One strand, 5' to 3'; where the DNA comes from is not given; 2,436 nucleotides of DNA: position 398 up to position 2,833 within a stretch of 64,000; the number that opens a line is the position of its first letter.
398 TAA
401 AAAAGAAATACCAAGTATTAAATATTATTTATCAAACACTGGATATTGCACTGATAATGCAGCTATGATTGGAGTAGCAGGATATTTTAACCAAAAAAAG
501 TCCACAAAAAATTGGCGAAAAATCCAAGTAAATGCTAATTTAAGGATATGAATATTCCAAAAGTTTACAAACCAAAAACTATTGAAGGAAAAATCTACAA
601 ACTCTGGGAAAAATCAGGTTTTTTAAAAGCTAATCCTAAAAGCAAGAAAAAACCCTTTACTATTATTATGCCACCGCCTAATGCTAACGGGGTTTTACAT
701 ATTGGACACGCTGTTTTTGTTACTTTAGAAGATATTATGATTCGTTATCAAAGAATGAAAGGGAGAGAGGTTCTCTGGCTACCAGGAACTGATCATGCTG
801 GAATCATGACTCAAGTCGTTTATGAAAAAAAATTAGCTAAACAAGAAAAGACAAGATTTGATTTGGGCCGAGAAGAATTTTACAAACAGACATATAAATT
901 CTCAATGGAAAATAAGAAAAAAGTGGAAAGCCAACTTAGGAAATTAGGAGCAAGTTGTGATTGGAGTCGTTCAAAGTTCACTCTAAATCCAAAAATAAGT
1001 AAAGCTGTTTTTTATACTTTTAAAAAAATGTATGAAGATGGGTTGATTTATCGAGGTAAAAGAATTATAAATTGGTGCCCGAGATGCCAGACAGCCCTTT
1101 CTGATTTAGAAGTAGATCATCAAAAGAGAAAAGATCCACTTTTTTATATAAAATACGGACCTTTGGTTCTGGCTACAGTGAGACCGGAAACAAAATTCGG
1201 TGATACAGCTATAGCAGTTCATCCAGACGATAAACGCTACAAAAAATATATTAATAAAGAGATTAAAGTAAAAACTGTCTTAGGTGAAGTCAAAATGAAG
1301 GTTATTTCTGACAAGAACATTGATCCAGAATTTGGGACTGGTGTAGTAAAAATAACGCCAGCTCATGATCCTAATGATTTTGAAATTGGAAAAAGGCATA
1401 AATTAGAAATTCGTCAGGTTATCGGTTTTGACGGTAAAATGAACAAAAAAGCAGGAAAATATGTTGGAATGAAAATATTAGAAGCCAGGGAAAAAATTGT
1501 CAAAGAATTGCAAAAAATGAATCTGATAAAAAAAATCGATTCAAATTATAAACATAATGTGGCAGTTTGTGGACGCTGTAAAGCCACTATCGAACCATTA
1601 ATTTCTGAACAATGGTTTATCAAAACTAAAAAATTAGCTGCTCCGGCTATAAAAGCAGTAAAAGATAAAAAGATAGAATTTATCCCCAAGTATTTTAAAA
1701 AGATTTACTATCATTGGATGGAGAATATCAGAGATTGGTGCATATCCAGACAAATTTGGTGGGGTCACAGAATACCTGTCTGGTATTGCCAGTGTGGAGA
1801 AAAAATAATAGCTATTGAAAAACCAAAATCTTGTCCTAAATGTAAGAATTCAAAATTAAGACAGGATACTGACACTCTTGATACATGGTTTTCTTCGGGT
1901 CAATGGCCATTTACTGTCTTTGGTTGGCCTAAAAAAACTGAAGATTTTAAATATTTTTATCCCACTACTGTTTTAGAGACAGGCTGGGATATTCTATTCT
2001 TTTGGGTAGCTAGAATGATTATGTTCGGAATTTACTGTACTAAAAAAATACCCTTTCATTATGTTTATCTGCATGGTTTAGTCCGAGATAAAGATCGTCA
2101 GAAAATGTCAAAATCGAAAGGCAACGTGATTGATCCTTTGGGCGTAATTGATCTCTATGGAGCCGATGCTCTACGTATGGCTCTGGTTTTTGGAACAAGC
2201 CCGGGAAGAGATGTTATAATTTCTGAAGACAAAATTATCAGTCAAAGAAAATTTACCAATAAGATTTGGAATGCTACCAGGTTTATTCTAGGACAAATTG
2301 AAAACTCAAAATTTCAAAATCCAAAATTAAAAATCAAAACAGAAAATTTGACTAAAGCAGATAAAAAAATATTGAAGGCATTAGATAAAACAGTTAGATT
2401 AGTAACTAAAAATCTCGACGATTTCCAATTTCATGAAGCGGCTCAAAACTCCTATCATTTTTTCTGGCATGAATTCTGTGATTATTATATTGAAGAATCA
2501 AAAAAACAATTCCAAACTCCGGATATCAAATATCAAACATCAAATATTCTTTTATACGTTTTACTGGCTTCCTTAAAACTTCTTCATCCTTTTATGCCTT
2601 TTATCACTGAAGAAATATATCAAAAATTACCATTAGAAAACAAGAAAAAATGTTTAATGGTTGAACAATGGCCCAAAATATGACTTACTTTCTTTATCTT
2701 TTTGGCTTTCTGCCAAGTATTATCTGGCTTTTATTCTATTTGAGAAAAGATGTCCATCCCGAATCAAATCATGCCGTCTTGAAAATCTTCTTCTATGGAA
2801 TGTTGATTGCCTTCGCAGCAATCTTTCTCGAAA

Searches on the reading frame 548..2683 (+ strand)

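Call 82: search_protein_families(library=pfam, proteins=[window:548-2683:+], max_evalue=0.00001)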
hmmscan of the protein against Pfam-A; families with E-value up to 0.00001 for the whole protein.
window:548-2683:+ (711 aa): 4 families
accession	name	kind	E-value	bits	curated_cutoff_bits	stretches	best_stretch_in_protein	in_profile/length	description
PF00133.28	tRNA-synt_1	-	1.8e-141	472.1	22.7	1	15-558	1-413/414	tRNA synthetases class I (I, L, M and V)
PF08264.19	Anticodon_1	-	1.8e-30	106.2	25.1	1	605-710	1-106/148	Anticodon-binding domain of tRNA ligase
PF09334.17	tRNA-synt_1g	-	1.5e-23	83.7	20.1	1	42-190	6-136/391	tRNA synthetases class I (M)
PF13603.12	tRNA-synt_1_2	-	7.2e-06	26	25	0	249-298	97-146/185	Leucyl-tRNA synthetase, editing domain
